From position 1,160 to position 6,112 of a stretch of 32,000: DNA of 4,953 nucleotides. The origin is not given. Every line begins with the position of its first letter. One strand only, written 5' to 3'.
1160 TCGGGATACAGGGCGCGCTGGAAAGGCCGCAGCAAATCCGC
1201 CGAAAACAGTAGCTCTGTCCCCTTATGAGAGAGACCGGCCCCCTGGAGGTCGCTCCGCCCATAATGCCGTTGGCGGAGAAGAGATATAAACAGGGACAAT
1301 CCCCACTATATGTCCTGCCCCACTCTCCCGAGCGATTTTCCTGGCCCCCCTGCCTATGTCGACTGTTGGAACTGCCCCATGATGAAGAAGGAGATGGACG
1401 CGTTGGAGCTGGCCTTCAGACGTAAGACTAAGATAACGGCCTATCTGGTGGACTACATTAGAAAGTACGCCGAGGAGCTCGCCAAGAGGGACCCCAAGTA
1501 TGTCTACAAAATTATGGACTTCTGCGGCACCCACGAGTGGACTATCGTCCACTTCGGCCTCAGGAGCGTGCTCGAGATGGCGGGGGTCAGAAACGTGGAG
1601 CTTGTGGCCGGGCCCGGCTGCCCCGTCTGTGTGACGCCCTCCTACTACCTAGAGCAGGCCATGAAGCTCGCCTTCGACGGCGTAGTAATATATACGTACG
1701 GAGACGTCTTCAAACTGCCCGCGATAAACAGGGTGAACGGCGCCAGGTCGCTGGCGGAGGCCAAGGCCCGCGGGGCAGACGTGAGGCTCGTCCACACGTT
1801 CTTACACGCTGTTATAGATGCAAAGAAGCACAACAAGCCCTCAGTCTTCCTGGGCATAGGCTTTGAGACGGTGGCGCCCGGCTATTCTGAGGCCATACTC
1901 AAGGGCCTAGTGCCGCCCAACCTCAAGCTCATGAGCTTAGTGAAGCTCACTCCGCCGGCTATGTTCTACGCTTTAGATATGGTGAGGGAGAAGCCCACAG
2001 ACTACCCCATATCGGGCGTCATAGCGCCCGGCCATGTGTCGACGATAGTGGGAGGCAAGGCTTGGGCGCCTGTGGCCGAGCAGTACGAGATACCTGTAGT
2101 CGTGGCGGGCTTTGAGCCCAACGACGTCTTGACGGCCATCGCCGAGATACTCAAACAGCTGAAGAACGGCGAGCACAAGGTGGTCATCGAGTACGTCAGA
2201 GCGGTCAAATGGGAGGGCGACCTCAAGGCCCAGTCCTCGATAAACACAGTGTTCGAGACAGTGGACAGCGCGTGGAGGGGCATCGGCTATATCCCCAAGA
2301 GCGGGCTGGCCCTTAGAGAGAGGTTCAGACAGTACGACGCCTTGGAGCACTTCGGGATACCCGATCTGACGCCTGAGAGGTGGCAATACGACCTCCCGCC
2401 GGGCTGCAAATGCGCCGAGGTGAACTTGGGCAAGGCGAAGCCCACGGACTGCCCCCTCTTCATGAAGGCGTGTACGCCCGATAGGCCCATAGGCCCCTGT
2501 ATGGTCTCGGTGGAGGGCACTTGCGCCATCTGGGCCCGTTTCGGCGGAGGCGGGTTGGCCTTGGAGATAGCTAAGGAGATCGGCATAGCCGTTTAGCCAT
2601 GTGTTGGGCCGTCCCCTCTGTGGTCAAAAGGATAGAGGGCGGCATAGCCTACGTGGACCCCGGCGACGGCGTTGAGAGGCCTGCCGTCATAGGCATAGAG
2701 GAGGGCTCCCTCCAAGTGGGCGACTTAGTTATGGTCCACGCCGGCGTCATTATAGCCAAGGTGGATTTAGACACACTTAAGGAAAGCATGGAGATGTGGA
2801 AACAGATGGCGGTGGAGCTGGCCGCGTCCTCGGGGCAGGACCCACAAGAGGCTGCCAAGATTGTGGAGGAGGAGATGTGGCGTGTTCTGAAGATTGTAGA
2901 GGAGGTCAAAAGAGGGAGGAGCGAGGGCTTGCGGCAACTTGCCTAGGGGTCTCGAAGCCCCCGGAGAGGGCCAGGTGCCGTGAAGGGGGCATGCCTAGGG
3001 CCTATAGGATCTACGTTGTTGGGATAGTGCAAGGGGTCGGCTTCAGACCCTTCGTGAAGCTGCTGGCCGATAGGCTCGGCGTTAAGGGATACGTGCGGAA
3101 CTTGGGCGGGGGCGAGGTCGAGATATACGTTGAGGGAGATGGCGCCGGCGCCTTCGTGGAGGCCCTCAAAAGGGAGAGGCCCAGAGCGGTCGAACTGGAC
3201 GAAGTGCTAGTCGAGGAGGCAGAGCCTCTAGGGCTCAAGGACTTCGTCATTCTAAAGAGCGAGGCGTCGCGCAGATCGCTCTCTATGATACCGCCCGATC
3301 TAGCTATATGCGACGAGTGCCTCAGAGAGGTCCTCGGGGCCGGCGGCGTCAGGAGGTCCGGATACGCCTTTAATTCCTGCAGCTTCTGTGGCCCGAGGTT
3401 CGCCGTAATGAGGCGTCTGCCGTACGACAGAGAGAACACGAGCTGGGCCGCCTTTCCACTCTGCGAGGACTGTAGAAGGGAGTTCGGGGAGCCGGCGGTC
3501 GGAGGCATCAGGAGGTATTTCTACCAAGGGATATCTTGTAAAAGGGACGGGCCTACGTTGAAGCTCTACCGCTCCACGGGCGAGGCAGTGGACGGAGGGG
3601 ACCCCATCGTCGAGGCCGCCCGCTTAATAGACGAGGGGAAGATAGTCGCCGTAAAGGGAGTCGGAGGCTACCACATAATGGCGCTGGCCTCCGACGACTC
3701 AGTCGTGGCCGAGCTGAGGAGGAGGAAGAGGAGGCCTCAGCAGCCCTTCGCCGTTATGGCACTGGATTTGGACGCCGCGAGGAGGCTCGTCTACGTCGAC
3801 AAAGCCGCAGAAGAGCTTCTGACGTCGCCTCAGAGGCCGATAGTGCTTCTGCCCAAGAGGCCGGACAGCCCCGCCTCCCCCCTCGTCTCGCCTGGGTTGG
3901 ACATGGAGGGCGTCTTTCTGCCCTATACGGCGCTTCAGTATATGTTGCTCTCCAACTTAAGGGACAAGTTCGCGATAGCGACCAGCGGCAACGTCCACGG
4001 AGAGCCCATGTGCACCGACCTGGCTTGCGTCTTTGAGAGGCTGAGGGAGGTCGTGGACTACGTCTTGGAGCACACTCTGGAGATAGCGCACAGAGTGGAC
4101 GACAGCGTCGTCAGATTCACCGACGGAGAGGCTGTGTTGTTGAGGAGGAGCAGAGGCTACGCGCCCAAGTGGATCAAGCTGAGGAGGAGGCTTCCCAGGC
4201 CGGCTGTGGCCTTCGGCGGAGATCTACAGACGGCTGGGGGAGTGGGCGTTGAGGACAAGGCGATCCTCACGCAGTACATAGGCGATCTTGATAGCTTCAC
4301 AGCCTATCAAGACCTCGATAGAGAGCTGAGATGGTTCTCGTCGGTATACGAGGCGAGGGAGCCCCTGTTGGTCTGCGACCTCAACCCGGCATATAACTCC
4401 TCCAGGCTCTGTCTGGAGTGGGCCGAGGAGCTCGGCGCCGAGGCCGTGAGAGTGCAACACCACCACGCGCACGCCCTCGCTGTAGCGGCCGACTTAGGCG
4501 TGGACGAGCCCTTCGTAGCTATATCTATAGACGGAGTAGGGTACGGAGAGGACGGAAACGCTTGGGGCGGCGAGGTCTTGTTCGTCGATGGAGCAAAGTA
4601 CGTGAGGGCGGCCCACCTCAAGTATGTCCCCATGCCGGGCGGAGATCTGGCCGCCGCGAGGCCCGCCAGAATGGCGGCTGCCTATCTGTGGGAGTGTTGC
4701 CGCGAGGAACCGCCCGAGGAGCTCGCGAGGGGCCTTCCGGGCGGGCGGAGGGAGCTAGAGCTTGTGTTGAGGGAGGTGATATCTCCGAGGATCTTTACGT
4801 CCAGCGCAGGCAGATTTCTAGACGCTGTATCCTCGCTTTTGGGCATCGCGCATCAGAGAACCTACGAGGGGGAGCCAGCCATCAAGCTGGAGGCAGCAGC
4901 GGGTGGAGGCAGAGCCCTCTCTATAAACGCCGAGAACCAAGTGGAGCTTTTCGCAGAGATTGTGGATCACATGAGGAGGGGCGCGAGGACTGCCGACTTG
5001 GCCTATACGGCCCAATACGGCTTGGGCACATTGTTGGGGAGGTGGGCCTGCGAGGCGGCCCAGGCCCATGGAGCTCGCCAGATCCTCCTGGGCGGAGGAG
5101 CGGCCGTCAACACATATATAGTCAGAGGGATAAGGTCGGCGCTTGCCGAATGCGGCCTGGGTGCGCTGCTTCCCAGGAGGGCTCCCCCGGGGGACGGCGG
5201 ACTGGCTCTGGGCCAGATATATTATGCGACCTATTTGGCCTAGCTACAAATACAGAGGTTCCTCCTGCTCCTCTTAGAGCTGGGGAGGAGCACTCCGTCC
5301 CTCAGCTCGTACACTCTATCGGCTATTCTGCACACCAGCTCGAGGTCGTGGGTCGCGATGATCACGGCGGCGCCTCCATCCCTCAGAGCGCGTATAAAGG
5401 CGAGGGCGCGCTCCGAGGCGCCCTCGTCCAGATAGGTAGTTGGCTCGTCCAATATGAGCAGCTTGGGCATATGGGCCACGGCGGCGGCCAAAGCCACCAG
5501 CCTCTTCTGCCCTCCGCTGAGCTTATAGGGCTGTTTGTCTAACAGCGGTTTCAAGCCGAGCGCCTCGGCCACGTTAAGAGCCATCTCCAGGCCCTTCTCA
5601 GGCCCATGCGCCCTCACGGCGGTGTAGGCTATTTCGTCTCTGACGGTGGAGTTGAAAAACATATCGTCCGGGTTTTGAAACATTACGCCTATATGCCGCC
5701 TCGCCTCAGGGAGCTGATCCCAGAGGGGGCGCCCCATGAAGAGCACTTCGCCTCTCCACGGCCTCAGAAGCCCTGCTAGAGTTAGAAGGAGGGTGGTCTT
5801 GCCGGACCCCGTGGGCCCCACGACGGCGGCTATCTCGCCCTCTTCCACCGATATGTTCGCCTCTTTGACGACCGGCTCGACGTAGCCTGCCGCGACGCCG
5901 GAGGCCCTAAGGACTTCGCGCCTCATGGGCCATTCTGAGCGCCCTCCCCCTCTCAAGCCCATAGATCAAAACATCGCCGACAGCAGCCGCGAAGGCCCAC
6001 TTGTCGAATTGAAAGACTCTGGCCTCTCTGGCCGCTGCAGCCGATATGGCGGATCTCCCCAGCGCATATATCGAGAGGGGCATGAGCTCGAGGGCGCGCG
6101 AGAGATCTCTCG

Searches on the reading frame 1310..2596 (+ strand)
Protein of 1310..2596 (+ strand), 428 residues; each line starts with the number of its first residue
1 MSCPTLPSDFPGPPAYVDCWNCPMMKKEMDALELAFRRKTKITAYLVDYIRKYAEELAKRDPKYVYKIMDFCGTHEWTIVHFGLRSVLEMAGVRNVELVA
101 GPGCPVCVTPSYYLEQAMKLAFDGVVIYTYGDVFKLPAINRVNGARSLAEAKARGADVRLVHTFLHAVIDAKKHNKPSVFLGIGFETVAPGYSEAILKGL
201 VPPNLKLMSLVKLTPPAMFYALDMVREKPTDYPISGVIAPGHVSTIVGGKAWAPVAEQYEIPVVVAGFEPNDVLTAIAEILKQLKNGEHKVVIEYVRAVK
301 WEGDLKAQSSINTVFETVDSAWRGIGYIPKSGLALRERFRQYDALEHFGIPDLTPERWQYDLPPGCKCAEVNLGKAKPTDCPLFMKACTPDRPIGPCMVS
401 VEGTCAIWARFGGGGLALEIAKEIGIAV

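Call 59: search_protein_families(library=pfam, proteins=[window:1310-2596:+], max_evalue=0.001)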
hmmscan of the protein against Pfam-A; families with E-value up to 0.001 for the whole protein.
window:1310-2596:+ (428 aa): 1 family
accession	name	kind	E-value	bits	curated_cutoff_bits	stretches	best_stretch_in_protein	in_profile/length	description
PF01924.21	HypD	-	1.2e-120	403.3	25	1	50-411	3-350/351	Hydrogenase formation hypA family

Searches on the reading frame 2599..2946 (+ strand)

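Call 59: search_protein_families(library=pfam, proteins=[window:2599-2946:+], max_evalue=0.001)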
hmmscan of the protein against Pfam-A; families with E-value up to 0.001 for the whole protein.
window:2599-2946:+ (115 aa): 1 family
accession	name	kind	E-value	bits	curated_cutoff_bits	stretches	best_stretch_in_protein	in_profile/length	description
PF01455.23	HupF_HypC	-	8.9e-16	58.2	28.5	1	1-67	1-65/65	HupF/HypC family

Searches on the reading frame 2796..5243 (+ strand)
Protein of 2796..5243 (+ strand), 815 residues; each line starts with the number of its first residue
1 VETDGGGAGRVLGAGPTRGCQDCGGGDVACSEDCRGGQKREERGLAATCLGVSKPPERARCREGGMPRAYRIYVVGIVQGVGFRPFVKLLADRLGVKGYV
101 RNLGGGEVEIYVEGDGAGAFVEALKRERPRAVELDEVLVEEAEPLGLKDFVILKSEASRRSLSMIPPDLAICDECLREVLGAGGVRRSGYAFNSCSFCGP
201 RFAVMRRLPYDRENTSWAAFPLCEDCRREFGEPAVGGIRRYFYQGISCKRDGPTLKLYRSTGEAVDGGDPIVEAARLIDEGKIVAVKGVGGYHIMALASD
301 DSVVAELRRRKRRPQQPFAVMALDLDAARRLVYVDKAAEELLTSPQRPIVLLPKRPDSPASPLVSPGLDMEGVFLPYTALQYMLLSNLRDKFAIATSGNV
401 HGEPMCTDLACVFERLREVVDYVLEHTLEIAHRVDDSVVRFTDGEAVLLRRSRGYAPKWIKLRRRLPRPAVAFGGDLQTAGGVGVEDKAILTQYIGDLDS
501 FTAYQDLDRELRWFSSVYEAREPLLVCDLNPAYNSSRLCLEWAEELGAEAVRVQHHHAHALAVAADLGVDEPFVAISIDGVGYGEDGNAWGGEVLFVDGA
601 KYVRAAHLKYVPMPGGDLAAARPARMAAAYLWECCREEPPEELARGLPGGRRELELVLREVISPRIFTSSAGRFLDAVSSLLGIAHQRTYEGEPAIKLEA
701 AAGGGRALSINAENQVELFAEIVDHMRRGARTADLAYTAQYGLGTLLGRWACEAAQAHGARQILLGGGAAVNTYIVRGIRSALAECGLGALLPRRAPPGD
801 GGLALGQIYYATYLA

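Call 59: search_protein_families(library=pfam, proteins=[window:2796-5243:+], max_evalue=0.001)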
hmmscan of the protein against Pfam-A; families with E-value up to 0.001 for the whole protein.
window:2796-5243:+ (815 aa): 5 families
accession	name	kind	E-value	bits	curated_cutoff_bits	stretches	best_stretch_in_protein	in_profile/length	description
PF22521.2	HypF_C_2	-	1.4e-61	208.8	27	1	576-807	2-241/241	Carbamoyltransferase, Kae1-like Domain, second subdomain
PF01300.24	Sua5_yciO_yrdC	-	4.4e-39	134.2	25.1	1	277-452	2-178/178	Telomere recombination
PF17788.7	HypF_C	-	1.6e-23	83.6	23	1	468-566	4-99/99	HypF Kae1-like domain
PF00708.24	Acylphosphatase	-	1.5e-18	67.3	22.5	1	70-152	1-85/85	Acylphosphatase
PF07503.17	zf-HYPF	-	3.5e-16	59.2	23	2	222-257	1-33/34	HypF finger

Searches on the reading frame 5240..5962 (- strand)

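Call 59: search_protein_families(library=pfam, proteins=[window:5240-5962:-], max_evalue=0.001)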
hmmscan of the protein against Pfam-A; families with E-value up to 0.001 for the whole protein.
window:5240-5962:- (240 aa): 6 families
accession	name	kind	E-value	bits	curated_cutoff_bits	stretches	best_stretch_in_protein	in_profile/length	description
PF00005.33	ABC_tran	-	1.6e-30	106.9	25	1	33-176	2-137/137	ABC transporter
PF13304.12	AAA_21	-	4.7e-13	50.3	27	1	145-210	235-303/304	AAA domain, putative AbiEii toxin, Type IV TA system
PF02463.25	SMC_N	-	2e-07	31.1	40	1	147-218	136-209/220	RecF/RecN/SMC N terminal domain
PF13401.12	AAA_22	-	7.5e-07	30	27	1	43-202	6-121/130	AAA domain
PF25199.1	nSTAND_NTPase5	-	0.0003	21.1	34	1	27-66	24-65/145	Novel STAND NTPase 5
PF13481.12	AAA_25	-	0.00076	19.6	27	0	40-175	31-153/195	AAA domain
